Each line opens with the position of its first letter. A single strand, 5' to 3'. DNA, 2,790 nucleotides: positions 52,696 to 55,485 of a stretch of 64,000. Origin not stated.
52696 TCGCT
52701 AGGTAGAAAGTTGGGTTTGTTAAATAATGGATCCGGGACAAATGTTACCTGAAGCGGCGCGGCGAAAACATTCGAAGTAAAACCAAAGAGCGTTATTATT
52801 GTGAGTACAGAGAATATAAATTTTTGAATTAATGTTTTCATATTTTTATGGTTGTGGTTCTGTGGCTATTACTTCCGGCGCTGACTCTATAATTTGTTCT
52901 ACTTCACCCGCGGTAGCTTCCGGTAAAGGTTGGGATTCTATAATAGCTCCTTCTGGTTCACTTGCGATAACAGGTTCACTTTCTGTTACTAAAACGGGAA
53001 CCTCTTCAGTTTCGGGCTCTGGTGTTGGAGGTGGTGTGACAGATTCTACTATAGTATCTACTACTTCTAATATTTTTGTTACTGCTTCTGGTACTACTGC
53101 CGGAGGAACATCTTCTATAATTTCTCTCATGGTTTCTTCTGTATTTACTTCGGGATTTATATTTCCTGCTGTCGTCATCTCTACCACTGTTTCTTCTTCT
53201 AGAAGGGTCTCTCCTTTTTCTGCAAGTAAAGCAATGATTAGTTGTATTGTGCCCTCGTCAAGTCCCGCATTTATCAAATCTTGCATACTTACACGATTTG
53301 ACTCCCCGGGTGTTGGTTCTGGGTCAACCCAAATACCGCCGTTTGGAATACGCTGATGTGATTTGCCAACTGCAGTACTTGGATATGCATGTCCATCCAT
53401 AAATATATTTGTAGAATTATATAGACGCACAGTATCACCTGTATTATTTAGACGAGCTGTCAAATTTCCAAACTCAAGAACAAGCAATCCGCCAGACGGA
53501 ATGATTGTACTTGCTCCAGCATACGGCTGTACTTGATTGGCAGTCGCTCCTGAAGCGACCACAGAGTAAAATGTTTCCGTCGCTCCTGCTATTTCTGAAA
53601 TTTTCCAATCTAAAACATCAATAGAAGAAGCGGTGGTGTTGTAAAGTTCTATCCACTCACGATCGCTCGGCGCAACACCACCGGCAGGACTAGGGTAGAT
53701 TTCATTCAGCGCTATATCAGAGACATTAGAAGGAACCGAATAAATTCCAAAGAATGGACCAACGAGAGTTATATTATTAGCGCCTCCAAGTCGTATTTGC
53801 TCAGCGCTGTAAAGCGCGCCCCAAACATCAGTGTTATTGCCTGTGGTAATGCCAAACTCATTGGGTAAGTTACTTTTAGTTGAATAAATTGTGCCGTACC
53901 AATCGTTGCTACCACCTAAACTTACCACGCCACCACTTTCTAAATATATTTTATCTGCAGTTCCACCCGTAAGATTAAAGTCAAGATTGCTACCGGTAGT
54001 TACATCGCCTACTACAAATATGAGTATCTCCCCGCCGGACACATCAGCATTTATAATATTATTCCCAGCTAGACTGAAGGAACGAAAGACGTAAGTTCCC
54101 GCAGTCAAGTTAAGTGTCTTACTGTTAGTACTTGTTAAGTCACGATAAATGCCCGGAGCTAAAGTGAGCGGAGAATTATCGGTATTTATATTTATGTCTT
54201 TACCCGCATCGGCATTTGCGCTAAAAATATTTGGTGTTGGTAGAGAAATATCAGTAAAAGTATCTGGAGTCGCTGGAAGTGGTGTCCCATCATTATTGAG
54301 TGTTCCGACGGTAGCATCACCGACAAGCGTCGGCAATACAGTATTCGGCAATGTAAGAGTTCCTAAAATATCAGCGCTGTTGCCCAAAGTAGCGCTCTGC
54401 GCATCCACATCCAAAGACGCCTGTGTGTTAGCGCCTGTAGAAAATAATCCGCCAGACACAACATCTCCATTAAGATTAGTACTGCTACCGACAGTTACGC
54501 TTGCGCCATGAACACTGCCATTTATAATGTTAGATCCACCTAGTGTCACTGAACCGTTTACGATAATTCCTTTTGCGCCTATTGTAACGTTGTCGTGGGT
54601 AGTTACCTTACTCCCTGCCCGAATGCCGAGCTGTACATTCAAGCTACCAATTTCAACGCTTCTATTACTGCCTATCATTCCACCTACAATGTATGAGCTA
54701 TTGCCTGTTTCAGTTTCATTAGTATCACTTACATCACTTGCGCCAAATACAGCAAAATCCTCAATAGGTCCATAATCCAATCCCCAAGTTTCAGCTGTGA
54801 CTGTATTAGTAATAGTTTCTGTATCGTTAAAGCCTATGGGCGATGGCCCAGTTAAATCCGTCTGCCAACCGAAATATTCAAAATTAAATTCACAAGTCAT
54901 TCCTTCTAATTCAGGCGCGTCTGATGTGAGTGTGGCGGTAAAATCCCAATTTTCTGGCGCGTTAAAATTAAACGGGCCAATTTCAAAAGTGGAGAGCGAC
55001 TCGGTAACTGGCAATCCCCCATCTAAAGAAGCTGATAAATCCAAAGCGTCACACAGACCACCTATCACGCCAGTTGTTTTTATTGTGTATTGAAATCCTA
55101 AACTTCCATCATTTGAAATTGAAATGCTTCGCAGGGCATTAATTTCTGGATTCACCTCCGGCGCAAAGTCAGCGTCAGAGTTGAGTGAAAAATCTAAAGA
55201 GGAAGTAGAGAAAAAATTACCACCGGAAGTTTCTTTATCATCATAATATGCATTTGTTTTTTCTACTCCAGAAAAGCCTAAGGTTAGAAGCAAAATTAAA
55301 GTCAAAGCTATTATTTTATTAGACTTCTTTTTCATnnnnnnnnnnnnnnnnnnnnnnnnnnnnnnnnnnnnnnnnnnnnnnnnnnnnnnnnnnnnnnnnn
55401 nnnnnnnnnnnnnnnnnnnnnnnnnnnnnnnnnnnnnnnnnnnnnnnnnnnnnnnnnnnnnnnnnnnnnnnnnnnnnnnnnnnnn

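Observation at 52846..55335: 829-aa secreted protein combining a SipW-type signal, long beta-helix-like G-rich repeats, a lamin-tail domain and an acidic Pro/Glu-rich C-terminal tail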

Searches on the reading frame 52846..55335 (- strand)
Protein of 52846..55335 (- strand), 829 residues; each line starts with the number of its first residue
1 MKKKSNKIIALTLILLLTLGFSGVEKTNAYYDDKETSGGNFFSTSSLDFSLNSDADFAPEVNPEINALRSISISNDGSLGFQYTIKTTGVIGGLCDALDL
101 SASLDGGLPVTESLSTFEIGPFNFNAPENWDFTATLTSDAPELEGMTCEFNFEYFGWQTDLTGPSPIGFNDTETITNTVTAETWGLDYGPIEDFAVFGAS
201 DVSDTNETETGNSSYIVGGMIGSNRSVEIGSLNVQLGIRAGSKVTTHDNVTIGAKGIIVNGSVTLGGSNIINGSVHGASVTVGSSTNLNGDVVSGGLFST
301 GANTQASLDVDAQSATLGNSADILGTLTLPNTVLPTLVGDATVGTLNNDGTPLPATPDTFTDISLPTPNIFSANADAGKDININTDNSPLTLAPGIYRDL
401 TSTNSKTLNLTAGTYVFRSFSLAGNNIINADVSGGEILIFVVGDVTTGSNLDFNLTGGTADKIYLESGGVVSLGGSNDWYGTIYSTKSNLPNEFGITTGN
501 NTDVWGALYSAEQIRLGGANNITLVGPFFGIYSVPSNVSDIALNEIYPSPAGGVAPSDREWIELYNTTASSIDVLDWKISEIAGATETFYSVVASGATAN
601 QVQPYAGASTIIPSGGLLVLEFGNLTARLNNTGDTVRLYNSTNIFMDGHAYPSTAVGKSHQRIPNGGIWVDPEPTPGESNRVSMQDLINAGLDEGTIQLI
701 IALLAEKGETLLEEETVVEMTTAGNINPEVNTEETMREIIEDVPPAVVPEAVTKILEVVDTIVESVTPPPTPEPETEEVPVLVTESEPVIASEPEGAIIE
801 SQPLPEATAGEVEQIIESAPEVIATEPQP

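Call 5: search_protein_families(library=pfam, proteins=[window:52846-55335:-], max_evalue=0.01)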
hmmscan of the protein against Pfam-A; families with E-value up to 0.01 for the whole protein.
window:52846-55335:- (829 aa): 1 family
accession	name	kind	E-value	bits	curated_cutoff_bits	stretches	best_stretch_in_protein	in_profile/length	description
PF00932.25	LTD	-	7.6e-12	46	34.3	1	536-651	3-107/109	Lamin Tail Domain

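Call 6: search_protein_families(library=ncbifam, proteins=[window:52846-55335:-], max_evalue=0.01)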
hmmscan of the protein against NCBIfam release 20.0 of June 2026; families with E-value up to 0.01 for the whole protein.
window:52846-55335:- (829 aa): 0 families

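Call 7: find_homologous_proteins(query=window:52846-55335:-, max_evalue=0.001)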
Query window:52846-55335:- (829 aa): 19 proteins with E <= 0.001 among 8000 candidates.
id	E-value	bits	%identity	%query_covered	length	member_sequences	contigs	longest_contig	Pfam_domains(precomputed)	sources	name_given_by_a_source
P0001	0.0e+0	1805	100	100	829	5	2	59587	PF00932.26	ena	-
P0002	0.0e+0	1172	70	98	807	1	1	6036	PF00932.26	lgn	-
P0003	8.0e-270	916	60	86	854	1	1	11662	PF00932.26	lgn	-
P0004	3.5e-251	855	64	78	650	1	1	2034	PF23981.2,PF00932.26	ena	-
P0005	1.3e-233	796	53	95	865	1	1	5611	PF00932.26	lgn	-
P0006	2.4e-232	792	53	93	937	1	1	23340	PF00932.26,PF12389.14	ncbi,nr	ncbi:MAG: lamin tail domain-containing protein [Patescibacteria group bacterium]|nr:lamin tail domai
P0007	7.2e-225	767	54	87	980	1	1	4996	PF00932.26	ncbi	-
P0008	1.8e-211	723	48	100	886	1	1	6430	PF00932.26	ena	-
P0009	3.7e-155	537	53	64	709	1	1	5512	PF00932.26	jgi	jgi:hypothetical protein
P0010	1.2e-153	532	53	65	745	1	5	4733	PF00932.26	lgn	-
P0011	4.4e-65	239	33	81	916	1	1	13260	PF00932.26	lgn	-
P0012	1.5e-63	234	57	23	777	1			PF00932.26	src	-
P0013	7.9e-61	225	58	22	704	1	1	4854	PF00932.26,PF24517.3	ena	-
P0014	1.3e-60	224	58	22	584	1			PF00932.26,PF24517.3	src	-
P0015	1.6e-57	214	33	27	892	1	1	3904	PF00932.26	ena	-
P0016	5.0e-57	212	30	35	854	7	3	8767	PF00932.26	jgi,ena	-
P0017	2.6e-53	200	59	20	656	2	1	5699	PF00932.26,PF24517.3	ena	-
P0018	2.3e-18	84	37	22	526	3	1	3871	PF00932.26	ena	-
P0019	7.8e-7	46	38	10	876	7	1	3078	PF23981.2,PF18962.8,PF20597.5,PF13860.13,PF04519.20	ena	-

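Call 8: search_protein_families(library=pfam, proteins=[window:52846-55335:-], max_evalue=10)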
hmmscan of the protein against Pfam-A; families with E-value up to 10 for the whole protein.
window:52846-55335:- (829 aa): 2 families
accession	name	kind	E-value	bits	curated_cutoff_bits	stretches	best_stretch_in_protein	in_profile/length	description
PF00932.25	LTD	-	7.6e-12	46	34.3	1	536-651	3-107/109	Lamin Tail Domain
PF22432.2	PA2794-like_C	-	0.051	14.2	27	1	211-242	44-75/102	PA2794-like, C-terminal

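Call 12: find_encoding_contigs(protein=P0006, flank=8000, max_places=2)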
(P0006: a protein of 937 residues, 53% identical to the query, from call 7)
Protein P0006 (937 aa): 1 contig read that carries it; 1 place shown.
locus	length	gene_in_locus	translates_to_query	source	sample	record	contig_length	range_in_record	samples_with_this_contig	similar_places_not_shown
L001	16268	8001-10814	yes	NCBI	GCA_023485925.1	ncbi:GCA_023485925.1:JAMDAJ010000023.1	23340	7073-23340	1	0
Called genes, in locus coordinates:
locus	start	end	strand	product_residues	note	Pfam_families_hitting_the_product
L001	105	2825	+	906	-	PF00561:Abhydrolase_1 (weak), PF02450:LCAT, PF06028:DUF915 (faint), PF07819:PGAP1 (weak)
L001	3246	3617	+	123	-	-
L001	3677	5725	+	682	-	PF00932:LTD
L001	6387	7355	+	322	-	PF12389:Peptidase_M73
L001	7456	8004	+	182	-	-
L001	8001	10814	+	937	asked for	PF12389:Peptidase_M73, PF00932:LTD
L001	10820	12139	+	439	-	PF16656:Pur_ac_phosph_N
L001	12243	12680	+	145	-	PF01797:Y1_Tnp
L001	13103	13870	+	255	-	PF01628:HrcA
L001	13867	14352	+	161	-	PF01025:GrpE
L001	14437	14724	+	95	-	PF01541:GIY-YIG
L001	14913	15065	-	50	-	-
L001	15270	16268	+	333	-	PF00012:HSP70, PF06723:MreB_Mbl, PF00012:HSP70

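Call 13: find_encoding_contigs(protein=P0003, flank=8000, max_places=2)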
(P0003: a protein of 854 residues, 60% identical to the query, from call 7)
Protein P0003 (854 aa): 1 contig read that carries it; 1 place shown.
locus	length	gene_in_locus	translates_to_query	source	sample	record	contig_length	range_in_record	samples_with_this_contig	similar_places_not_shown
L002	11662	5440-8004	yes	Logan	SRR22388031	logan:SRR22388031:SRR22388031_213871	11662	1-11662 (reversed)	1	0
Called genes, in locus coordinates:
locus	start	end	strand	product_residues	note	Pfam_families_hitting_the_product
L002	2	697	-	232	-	?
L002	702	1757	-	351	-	PF08442:ATP-grasp_2, PF13549:ATP-grasp_5 (faint), PF16114:Citrate_bind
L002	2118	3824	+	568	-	PF03717:PBP_dimer, PF00905:Transpeptidase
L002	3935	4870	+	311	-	-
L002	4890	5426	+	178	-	-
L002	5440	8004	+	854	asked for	PF00932:LTD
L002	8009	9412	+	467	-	-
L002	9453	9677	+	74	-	-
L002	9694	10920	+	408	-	PF22694:CtpB_N-like, PF00595:PDZ (weak), PF13180:PDZ_2 (weak), PF17820:PDZ_6 (weak), PF03572:Peptidase_S41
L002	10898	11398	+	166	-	PF01281:Ribosomal_L9_N, PF03948:Ribosomal_L9_C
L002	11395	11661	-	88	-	?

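Call 14: find_encoding_contigs(protein=P0011, flank=8000, max_places=2)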
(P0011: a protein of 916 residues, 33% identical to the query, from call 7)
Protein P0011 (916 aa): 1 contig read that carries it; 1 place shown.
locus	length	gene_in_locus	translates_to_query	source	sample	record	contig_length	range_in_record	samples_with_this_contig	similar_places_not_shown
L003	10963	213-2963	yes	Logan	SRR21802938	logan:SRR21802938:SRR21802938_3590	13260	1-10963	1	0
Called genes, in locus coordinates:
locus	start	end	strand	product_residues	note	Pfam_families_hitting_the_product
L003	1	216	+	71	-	?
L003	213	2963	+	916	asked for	PF00932:LTD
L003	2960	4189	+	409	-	-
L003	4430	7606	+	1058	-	PF04563:RNA_pol_Rpb2_1, PF04561:RNA_pol_Rpb2_2, PF04565:RNA_pol_Rpb2_3, PF10385:RNA_pol_Rpb2_45, PF00562:RNA_pol_Rpb2_6, PF04560:RNA_pol_Rpb2_7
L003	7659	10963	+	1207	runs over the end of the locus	PF04997:RNA_pol_Rpb1_1, PF00623:RNA_pol_Rpb1_2, PF04983:RNA_pol_Rpb1_3, PF05000:RNA_pol_Rpb1_4, PF04998:RNA_pol_Rpb1_5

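Call 15: find_encoding_contigs(protein=P0016, flank=8000, max_places=3)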
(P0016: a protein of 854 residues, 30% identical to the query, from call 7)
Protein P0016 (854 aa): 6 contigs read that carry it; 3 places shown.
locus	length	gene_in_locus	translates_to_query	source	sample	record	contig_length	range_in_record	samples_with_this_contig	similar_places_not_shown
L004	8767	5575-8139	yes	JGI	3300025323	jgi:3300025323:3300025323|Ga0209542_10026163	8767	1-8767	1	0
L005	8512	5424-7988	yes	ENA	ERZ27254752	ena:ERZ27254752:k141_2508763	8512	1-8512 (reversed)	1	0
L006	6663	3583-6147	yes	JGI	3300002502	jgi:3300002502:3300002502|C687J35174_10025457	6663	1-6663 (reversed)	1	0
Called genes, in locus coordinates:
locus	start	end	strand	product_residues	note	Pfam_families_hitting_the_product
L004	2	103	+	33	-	?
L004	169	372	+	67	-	PF13560:HTH_31, PF12844:HTH_19, PF13443:HTH_26, PF01381:HTH_3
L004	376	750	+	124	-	PF03819:MazG (weak), PF12643:MazG-like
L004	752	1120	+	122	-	PF14359:DUF4406 (weak)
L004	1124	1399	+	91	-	PF12961:DUF3850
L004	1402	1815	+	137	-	PF01230:HIT (weak)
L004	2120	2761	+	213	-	PF15902:Sortilin-Vps10 (weak)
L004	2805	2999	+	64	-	-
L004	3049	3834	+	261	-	-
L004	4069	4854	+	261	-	-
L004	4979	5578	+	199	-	-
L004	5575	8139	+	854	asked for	PF00932:LTD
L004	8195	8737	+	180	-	-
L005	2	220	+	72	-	?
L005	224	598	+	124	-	PF03819:MazG (weak), PF12643:MazG-like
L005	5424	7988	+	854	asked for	PF00932:LTD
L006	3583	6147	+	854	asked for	PF00932:LTD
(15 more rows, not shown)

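Call 17: search_protein_families(library=ncbifam, proteins=[P0006, P0002, P0016, P0011], max_evalue=10)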
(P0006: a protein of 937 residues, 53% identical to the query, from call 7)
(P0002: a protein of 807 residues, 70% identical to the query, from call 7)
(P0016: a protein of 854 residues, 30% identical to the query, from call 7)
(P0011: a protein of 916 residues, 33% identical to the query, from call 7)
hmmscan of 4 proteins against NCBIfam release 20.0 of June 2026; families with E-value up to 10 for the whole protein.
P0006 (937 aa): 4 families
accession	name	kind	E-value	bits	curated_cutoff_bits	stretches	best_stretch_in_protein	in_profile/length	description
NF046066.1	BioflmMtrxTasA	equivalog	0.013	14.9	450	1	94-162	14-83/264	biofilm matrix protein TasA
TIGR04090.1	exp_by_SipW_IV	subfamily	0.016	14.9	60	1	98-161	13-74/241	BsaA family SipW-dependent biofilm matrix protein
TIGR04088.1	cognate_SipW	domain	0.042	14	19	1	99-124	10-34/34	SipW-dependent-type signal peptide-containing protein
NF010938.0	PRK14358.1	equivalog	0.93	8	500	1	295-392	345-437/481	bifunctional N-acetylglucosamine-1-phosphate uridyltransferase/glucosamine-1-phosphate acetyltransferase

P0002 (807 aa): 1 family
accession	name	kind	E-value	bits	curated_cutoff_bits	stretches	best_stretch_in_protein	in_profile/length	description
TIGR04088.1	cognate_SipW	domain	1.4e-06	28.3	19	2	27-47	15-34/34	SipW-dependent-type signal peptide-containing protein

P0016 (854 aa): 1 family
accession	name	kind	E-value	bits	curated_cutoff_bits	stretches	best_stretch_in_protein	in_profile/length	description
TIGR04088.1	cognate_SipW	domain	0.022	14.9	19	1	27-47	15-34/34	SipW-dependent-type signal peptide-containing protein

P0011 (916 aa): 2 families
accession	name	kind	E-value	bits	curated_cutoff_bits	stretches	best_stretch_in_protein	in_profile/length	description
TIGR04088.1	cognate_SipW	domain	0.00012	22.1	19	1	113-137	11-34/34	SipW-dependent-type signal peptide-containing protein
TIGR04090.1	exp_by_SipW_IV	subfamily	0.035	13.8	60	1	109-171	11-72/241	BsaA family SipW-dependent biofilm matrix protein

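Call 21: search_solved_structures(query=A1, max_evalue=1)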
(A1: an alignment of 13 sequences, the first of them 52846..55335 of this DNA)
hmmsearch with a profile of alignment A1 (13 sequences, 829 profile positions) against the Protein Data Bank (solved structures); distinct sequences matched with E-value up to 1: 17.
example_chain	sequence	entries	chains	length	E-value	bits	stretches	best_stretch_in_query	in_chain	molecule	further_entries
8x0z_A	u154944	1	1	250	7.7e-06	27.9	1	382-495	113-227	Ice-binding protein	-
8x1l_A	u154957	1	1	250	1.4e-05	27.1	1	381-495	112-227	Ice-binding protein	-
8x1o_A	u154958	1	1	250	3e-05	26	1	379-495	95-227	Ice-binding protein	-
4nu2_A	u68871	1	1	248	7.8e-05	24.6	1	379-495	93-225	Antifreeze protein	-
8x1p_A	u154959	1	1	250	8.2e-05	24.5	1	386-495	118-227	Ice-binding protein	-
7ehk_A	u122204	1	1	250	0.00011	24.1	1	378-495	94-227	Ice-binding protein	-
4nu3_A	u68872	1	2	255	0.0005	22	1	381-495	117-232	ice-binding protein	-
6bg8_A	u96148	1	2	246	0.0074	18.1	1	419-499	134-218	Ig domain protein, group 2 domain protein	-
5mu9_A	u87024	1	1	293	0.12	14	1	539-613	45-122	Agglutinin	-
6tsm_AAA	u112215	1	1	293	0.23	13.2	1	543-613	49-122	Agglutinin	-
6yh0_AAA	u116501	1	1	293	0.23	13.2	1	543-613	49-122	Agglutinin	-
6tsl_AAA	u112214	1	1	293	0.23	13.1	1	543-613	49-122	Agglutinin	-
2iho_A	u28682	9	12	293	0.23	13.1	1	543-613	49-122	Lectin | Agglutinin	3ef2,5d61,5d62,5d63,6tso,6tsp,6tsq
6tsn_AAA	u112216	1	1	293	0.24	13.1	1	543-613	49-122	Agglutinin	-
7txp_A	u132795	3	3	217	0.28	12.9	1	229-325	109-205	VioB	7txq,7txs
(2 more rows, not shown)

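Call 23: predict_structure(alignment_id=A1)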
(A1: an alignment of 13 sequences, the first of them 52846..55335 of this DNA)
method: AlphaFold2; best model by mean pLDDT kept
length: 829 residues; sequences in the alignment: 13
mean_pLDDT: 73.5   pTM: 0.61
mean pLDDT of the five models: 73.5, 72.0, 70.0, 69.4, 64.9
residues with pLDDT >= 90: 303; 70-90: 223; 50-70: 134; < 50: 169
segments of 3 or more residues with pLDDT < 50: 1-11, 15-42, 664-667, 674-680, 715-829
pLDDT, mean of each block of 10 residues (from residue 1): 35 45 27 34 58 86 89 74 86 88 86 89 76 88 81 81 57 88 65 90 79 94 94 95 95 94 96 94 97 93 95 93 93 89 86 61 84 87 92 93 95 94 97 90 96 91 93 96 82 88 96 94 84 72 74 59 83 91 80 86 80 84 64 80 88 68 54 49 65 65 60 46 30 27 29 35 34 32 30 27 28 27 28
secondary structure, 60 per line:
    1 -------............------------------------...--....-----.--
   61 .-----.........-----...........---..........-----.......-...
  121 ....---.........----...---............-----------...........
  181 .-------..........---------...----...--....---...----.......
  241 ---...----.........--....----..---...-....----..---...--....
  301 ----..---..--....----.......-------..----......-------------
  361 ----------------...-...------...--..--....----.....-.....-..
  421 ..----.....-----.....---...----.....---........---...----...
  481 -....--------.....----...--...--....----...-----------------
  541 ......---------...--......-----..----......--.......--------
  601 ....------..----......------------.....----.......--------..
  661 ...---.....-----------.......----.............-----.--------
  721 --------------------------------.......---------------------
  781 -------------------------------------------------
elements in order (helices of 4 or more, strands of 3 or more residues): H8-19 E49-52 E67-75 E81-91 E98-104 E110-113 E118-124 E128-136 E147-158 E170-181 H189-193 E194-198 E208-210 E215-217 E220-223 E227-229 E234-240 E244-246 E251-259 E262-265 E275-277 E279-282 E292-294 E297-300 E314-317 E322-328 E342-347 E381-383 E390-392 E399-402 E407-411 E413-417 E419-422 E427-431 E437-441 E445-447 E452-456 E463-467 E471-473 E478-480 E482-485 E494-498 E503-505 E508-510 E513-516 E521-523 E541-546 E561-566 E578-583 E586-592 E601-604 E617-622 E635-639 E644-650 E659-663 E667-671 H684-689 H694-706 H753-759
